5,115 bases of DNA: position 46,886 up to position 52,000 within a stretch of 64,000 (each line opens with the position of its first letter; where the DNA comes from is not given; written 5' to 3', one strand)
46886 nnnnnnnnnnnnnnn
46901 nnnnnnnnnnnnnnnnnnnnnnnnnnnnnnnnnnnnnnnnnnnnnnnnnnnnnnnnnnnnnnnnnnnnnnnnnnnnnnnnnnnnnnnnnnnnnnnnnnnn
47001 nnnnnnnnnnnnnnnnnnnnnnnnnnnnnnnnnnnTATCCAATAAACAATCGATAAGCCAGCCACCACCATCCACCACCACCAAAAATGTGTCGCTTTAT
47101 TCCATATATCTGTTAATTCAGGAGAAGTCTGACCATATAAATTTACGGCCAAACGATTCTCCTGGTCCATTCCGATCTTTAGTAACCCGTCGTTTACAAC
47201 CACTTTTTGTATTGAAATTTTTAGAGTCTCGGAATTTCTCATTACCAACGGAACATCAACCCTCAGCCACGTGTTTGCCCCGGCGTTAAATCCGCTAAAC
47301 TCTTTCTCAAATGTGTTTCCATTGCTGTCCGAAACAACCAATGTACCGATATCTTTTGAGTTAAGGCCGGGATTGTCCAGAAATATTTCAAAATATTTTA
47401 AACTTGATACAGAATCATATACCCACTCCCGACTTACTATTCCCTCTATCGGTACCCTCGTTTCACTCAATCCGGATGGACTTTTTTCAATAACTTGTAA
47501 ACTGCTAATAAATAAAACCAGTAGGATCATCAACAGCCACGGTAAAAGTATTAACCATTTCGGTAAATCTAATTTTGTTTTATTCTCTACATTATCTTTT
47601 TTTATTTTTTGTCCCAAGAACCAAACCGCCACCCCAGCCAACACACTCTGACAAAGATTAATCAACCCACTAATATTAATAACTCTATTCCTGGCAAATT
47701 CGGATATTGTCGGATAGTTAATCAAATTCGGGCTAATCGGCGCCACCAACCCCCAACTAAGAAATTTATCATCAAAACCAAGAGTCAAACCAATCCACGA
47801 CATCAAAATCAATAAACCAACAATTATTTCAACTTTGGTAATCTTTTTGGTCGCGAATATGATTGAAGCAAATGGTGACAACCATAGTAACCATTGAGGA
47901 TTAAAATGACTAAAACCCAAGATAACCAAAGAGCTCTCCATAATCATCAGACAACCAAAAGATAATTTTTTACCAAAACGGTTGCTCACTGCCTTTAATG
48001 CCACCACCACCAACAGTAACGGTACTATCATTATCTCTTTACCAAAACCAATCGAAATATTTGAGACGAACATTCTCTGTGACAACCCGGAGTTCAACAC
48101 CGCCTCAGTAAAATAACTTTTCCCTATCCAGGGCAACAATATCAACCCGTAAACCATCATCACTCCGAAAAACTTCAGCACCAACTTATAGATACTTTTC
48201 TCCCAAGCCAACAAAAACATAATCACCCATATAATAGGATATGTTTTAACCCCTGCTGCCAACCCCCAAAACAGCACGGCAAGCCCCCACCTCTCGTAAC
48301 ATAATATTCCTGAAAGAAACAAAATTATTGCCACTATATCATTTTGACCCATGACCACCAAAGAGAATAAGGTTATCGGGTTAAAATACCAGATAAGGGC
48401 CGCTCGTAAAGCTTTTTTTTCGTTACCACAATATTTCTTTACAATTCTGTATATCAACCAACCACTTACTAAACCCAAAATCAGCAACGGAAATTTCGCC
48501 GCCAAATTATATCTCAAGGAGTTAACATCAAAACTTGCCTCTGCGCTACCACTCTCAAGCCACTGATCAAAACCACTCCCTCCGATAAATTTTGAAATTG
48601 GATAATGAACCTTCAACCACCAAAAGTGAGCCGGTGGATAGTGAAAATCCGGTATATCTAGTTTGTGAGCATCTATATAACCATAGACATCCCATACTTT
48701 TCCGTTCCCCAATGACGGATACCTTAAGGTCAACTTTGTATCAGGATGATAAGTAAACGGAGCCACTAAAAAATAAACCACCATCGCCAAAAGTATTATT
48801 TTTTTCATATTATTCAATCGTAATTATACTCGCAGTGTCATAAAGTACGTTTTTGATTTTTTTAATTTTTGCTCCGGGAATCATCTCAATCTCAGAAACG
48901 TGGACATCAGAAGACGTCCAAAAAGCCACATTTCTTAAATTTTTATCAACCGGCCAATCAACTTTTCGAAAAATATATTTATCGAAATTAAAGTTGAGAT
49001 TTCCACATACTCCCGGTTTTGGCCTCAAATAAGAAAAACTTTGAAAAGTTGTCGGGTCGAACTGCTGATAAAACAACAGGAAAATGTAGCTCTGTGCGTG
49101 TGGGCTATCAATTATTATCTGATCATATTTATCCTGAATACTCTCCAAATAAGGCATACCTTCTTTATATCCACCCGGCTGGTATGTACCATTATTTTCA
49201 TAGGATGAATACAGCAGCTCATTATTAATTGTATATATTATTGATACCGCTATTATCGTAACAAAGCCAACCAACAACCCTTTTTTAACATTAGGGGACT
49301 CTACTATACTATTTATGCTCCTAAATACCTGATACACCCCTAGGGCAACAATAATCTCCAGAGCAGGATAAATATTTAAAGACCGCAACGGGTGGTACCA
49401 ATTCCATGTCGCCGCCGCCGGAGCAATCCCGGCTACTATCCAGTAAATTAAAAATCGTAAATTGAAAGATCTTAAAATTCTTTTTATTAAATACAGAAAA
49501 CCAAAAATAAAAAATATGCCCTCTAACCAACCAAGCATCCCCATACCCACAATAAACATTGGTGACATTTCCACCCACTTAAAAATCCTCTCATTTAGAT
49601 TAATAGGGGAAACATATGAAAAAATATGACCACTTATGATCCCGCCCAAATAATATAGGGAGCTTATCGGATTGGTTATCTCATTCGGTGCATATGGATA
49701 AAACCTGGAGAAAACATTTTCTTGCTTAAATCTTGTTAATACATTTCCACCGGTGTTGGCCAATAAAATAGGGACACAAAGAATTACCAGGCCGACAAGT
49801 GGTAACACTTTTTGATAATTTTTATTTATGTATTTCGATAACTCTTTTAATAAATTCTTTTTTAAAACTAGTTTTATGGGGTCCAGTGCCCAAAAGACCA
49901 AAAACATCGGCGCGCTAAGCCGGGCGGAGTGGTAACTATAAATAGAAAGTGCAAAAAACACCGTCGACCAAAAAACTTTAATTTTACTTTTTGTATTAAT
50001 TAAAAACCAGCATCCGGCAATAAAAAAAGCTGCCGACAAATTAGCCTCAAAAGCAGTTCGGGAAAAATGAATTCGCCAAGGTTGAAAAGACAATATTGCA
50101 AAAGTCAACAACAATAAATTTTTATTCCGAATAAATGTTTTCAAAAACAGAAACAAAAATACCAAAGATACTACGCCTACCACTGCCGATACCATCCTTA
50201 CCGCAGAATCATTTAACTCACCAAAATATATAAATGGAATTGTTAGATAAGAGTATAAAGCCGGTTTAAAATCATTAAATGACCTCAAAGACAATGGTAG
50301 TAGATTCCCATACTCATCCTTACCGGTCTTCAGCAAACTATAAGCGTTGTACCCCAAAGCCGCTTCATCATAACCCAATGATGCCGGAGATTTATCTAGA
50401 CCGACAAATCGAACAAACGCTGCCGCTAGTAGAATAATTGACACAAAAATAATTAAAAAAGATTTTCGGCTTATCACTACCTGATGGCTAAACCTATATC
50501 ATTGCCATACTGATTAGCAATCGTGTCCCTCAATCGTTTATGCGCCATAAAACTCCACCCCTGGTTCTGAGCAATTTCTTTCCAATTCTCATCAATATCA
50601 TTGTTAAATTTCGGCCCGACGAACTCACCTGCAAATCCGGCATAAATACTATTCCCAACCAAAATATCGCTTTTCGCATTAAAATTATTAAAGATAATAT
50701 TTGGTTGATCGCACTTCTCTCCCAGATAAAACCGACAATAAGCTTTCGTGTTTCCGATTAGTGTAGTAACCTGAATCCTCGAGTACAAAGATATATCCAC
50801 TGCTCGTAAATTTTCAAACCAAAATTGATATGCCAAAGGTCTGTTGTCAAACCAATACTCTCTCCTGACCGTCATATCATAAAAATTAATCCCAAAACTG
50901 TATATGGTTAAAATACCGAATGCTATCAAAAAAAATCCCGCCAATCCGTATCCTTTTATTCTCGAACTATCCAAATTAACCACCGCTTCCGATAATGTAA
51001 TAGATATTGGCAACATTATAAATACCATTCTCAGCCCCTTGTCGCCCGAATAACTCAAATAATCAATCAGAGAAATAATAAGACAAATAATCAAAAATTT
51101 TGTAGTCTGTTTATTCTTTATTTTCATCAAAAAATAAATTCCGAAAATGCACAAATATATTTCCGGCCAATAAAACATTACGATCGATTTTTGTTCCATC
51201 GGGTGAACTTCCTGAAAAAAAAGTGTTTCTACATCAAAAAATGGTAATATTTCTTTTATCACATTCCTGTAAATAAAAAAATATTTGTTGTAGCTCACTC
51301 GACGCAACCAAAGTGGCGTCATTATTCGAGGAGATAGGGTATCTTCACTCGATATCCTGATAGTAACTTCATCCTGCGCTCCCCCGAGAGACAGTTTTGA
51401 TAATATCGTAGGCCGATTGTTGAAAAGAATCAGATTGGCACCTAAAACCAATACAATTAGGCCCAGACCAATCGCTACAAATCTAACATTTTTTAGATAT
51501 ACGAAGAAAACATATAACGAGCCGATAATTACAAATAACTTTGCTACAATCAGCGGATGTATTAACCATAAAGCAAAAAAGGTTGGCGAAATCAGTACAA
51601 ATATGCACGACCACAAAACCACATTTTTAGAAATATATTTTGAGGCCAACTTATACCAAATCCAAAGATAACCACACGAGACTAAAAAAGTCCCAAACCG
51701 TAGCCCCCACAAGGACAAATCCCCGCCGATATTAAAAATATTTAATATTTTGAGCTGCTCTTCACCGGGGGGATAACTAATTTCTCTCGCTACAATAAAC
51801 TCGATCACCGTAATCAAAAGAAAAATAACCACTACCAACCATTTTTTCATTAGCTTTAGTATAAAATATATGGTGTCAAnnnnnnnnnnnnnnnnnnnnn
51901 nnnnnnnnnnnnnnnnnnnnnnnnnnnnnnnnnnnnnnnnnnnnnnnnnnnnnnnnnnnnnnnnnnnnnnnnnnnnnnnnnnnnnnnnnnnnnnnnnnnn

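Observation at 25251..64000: Very large glycosylation island dominated by about 19 paralogous GT-C membrane transferases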

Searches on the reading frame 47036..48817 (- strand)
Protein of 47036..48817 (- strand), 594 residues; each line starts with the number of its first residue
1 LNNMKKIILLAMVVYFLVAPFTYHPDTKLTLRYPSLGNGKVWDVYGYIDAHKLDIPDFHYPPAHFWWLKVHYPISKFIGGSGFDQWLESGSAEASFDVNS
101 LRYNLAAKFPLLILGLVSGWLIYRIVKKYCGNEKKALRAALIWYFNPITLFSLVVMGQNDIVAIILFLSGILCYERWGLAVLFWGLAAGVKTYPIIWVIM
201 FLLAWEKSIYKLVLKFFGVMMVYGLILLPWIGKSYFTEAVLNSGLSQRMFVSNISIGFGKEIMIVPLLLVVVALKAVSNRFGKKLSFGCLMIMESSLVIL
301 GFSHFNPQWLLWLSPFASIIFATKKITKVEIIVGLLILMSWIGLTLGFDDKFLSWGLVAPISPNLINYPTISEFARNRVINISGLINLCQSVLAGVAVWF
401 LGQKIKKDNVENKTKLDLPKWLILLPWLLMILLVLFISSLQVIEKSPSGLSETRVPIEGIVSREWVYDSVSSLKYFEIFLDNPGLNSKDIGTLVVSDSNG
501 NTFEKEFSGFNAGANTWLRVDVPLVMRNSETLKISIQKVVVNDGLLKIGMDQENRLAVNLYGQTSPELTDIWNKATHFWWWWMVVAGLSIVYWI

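Call 4: search_protein_families(library=pfam, proteins=[window:47036-48817:-], max_evalue=0.01)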
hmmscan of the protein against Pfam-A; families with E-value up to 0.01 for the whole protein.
window:47036-48817:- (594 aa): 1 family
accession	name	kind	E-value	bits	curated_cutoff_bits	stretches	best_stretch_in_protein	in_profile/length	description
PF09594.16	GT87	-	1.6e-08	35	25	1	112-256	28-175/237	Glycosyltransferase family 87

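Call 20: search_solved_structures(query=A4, max_evalue=1)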
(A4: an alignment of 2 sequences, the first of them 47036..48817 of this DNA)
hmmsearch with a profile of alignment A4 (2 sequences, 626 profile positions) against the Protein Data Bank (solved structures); distinct sequences matched with E-value up to 1: 0.

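Call 21: search_protein_families(library=ncbifam, proteins=[window:47036-48817:-], max_evalue=0.01)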
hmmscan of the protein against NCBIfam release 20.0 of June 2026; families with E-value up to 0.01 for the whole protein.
window:47036-48817:- (594 aa): 0 families

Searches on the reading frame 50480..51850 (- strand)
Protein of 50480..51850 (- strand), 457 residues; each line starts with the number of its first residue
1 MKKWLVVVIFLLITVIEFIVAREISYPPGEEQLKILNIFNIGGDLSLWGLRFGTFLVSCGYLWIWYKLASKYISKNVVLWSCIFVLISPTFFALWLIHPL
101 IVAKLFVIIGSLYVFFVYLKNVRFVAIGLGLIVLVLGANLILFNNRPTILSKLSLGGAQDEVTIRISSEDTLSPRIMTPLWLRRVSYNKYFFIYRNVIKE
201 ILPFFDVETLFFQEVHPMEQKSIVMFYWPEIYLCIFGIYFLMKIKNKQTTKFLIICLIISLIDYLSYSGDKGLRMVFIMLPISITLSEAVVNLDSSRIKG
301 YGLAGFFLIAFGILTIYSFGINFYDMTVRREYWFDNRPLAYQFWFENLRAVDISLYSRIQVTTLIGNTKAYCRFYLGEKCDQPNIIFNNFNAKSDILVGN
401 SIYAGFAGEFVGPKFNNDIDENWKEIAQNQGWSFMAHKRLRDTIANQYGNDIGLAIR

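Call 5: search_protein_families(library=pfam, proteins=[window:50480-51850:-], max_evalue=0.01)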
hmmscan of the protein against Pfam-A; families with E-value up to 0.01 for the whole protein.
window:50480-51850:- (457 aa): 0 families

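Call 22: search_protein_families(library=ncbifam, proteins=[window:50480-51850:-], max_evalue=0.01)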
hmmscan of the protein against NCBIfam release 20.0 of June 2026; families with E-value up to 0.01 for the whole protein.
window:50480-51850:- (457 aa): 0 families

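Call 26: find_homologous_proteins(query=window:50480-51850:-)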
Query window:50480-51850:- (457 aa): 96 proteins with E <= 0.001 among 6822 candidates.
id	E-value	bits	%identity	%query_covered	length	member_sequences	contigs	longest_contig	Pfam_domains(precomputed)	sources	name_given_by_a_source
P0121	0.0e+0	1026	100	100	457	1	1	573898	-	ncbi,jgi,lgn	ncbi:MAG: hypothetical protein WC841_01520 [Candidatus Shapirobacteria bacterium]|jgi:hypothetical p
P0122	3.0e-191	655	63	100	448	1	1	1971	-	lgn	-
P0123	9.8e-189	646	63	100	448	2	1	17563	-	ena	-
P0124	8.1e-147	508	68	68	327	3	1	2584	-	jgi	-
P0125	4.3e-127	443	44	100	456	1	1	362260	-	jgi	jgi:hypothetical protein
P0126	4.6e-126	440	46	100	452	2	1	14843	-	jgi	-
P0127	3.6e-123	430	44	100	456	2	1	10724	-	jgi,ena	-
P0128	1.8e-121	425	45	100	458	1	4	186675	-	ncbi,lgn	-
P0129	8.0e-121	423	44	100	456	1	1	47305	-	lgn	-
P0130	1.9e-120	421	44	100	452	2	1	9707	-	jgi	-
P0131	2.0e-120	421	44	100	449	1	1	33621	-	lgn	-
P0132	9.7e-120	419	45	100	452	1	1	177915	-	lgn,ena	-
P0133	1.5e-117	412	45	100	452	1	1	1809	-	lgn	-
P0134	3.2e-117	411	45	100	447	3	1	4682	-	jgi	-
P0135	1.3e-116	409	43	100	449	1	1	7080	-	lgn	-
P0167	6.3e-95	337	41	94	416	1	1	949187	-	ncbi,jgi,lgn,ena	ncbi:MAG: hypothetical protein WC069_02365 [Candidatus Shapirobacteria bacterium]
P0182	1.5e-91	326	37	94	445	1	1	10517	PF13231.13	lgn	-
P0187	3.0e-90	322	40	94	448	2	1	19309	PF13231.13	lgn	-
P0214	1.3e-67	247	34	95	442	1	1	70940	PF13231.13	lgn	-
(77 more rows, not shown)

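Call 74: find_encoding_contigs(protein=P0167, flank=10000, max_places=2)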
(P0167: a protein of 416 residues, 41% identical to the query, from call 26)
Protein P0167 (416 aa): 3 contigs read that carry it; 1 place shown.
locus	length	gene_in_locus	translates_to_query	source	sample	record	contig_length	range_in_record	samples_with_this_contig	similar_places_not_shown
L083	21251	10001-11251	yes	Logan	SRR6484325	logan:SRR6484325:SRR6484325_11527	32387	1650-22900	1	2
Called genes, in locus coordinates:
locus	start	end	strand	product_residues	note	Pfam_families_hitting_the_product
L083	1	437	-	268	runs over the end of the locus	PF00535:Glycos_transf_2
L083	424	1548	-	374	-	PF13439:Glyco_transf_4 (weak), PF00534:Glycos_transf_1, PF13692:Glyco_trans_1_4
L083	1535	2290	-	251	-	PF00535:Glycos_transf_2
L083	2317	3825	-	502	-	PF02366:PMT (weak), PF13231:PMT_2 (weak)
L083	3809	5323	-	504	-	PF13231:PMT_2 (weak)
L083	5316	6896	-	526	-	PF02366:PMT, PF13231:PMT_2 (weak)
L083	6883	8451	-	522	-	-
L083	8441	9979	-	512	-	-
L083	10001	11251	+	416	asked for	-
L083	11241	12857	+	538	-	PF13231:PMT_2 (weak)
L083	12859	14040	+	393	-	-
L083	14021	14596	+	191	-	-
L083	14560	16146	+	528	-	-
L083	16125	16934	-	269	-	PF00535:Glycos_transf_2, PF10111:Glyco_tranf_2_2, PF13641:Glyco_tranf_2_3, PF13712:Glyco_tranf_2_5 (weak), PF02709:Glyco_transf_7C (faint)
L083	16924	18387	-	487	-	PF13231:PMT_2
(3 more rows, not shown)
